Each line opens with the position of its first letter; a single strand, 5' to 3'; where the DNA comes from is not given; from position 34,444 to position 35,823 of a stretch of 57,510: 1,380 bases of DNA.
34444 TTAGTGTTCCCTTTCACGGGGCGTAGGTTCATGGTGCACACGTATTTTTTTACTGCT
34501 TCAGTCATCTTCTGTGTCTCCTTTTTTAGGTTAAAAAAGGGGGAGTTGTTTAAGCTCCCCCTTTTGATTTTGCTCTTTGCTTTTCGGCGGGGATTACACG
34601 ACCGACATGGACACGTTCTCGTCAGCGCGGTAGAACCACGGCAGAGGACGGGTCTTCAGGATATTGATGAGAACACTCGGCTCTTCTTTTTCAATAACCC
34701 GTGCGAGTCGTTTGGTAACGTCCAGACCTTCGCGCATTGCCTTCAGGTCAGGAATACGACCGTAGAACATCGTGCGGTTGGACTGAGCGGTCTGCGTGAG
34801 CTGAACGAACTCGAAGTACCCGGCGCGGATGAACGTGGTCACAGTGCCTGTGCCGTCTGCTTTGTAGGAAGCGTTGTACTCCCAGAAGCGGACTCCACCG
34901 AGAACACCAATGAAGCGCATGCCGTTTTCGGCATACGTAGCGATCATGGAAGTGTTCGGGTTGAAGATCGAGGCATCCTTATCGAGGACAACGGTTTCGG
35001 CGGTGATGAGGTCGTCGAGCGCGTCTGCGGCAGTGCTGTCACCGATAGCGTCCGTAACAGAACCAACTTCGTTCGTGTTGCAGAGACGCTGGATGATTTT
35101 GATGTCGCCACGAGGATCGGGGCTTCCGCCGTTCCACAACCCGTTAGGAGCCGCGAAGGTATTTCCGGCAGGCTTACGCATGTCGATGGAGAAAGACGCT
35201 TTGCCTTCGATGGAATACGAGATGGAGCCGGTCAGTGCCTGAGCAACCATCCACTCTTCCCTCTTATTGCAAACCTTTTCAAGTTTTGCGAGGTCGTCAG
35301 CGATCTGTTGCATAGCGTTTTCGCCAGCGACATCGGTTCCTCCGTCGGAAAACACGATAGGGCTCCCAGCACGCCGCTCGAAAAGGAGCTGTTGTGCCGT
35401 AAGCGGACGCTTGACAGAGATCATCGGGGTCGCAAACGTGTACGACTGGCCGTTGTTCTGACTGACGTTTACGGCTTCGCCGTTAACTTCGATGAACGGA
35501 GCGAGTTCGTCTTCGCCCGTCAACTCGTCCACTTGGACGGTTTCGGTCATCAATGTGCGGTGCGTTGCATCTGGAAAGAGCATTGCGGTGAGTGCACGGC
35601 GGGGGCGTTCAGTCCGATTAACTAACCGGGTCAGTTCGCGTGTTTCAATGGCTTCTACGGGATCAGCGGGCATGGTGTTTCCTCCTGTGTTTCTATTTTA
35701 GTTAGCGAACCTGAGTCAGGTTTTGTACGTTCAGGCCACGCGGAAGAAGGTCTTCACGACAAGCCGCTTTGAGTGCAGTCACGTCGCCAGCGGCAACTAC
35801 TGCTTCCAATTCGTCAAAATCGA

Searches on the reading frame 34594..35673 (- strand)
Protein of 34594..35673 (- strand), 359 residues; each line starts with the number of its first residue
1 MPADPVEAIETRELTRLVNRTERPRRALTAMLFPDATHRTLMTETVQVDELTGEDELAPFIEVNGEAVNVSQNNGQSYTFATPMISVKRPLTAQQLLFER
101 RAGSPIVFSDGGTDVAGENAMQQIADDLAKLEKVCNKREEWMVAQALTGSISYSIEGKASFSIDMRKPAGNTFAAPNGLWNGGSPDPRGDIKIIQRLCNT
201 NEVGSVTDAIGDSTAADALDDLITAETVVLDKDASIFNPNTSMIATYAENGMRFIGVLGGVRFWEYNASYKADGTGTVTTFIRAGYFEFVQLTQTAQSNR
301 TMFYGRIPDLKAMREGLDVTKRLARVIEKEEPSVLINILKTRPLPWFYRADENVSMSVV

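Call 11: search_protein_families(library=phrogs, proteins=[window:34594-35673:-])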
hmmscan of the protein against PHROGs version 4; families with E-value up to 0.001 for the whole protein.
window:34594-35673:- (359 aa): 2 families
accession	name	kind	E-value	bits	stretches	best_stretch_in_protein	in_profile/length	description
phrog_29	-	head and packaging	3.8e-38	132.8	1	7-358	27-358/439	major head protein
phrog_6281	-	unknown function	1.2e-08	35.9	1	9-172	4-161/209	-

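Call 35: search_protein_families(library=pfam, proteins=[window:34594-35673:-], max_evalue=0.01)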
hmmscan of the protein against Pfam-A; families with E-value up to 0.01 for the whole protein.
window:34594-35673:- (359 aa): 1 family
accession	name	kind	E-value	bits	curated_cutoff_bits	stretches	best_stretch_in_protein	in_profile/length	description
PF03864.22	Phage_cap_E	-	1.5e-32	113.4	22.9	1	11-356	2-327/329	Phage major capsid protein E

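Call 91: search_dna_similar(query=window:34594-35673:-, collection=phages, mode=protein, max_rows=15)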
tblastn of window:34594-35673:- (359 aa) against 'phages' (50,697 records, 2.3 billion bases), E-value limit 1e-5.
Records with a match: 14; places in all: 14; records where one place covers at least 80% of the query: 14.
Best place of each record, by identity: <60% 14.
By first word of the organism name: Yersinia 3; Fusobacterium 3; Vibrio 3; Escherichia 2; Cylindrospermopsis 1; Sulfurimonas 1; Acinetobacter 1.
By host as written in the record: Yersinia pestis EV76-CN 3; Fusobacterium nucleatum 3; Escherichia coli 2; Vibrio cholerae 2; Cylindrospermopsis raciborskii KLL06 1; Sulfurimonas indica 1; - 1; Acinetobacter pittii 1.
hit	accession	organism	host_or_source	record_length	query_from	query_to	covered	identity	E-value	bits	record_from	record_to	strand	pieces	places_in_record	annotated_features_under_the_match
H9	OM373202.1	Cylindrospermopsis phage Cr-LKS3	Cylindrospermopsis raciborskii KLL06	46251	3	358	99%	24.7%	3e-11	71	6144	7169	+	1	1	major capsid protein E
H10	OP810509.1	Sulfurimonas phage SNW-1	Sulfurimonas indica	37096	6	358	98%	24.1%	1e-12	75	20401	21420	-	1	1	major capsid protein E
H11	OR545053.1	Yersinia phage vB_YpM_39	Yersinia pestis EV76-CN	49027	6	345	95%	23.8%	4e-8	61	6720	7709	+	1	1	hypothetical protein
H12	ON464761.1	Fusobacterium phage JD-Fnp3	Fusobacterium nucleatum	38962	23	345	90%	24.8%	1e-6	56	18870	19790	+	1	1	major capsid protein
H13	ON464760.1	Fusobacterium phage JD-Fnp2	Fusobacterium nucleatum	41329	23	345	90%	24.8%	1e-6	56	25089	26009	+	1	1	major capsid protein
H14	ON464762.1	Fusobacterium phage JD-Fnp5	Fusobacterium nucleatum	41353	23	345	90%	24.8%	1e-6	56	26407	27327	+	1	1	major capsid protein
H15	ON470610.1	Escherichia phage vB_EcoM-473R2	Escherichia coli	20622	6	345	95%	23.4%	7e-8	60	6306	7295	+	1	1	major capsid protein E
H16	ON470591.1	Escherichia phage vB_EcoM-613R2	Escherichia coli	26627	6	345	95%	23.4%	7e-8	60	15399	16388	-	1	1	major capsid protein E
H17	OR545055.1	Yersinia phage vB_YpM_44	Yersinia pestis EV76-CN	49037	6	345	95%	23.4%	7e-8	60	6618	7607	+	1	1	hypothetical protein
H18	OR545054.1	Yersinia phage vB_YpM_41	Yersinia pestis EV76-CN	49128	6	345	95%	23.4%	7e-8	60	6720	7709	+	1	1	hypothetical protein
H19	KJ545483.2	Vibrio phage phi 2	-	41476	39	349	87%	22.8%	6e-7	57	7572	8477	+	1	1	major capsid E family protein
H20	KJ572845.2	Vibrio phage X29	Vibrio cholerae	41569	39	349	87%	22.8%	6e-7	57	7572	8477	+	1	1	major capsid E family protein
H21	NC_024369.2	Vibrio phage X29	Vibrio cholerae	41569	39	349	87%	22.8%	6e-7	57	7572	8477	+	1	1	major head protein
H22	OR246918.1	Acinetobacter phage HFM1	Acinetobacter pittii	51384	56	352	83%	22.8%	8e-6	54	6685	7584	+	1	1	putative capsid protein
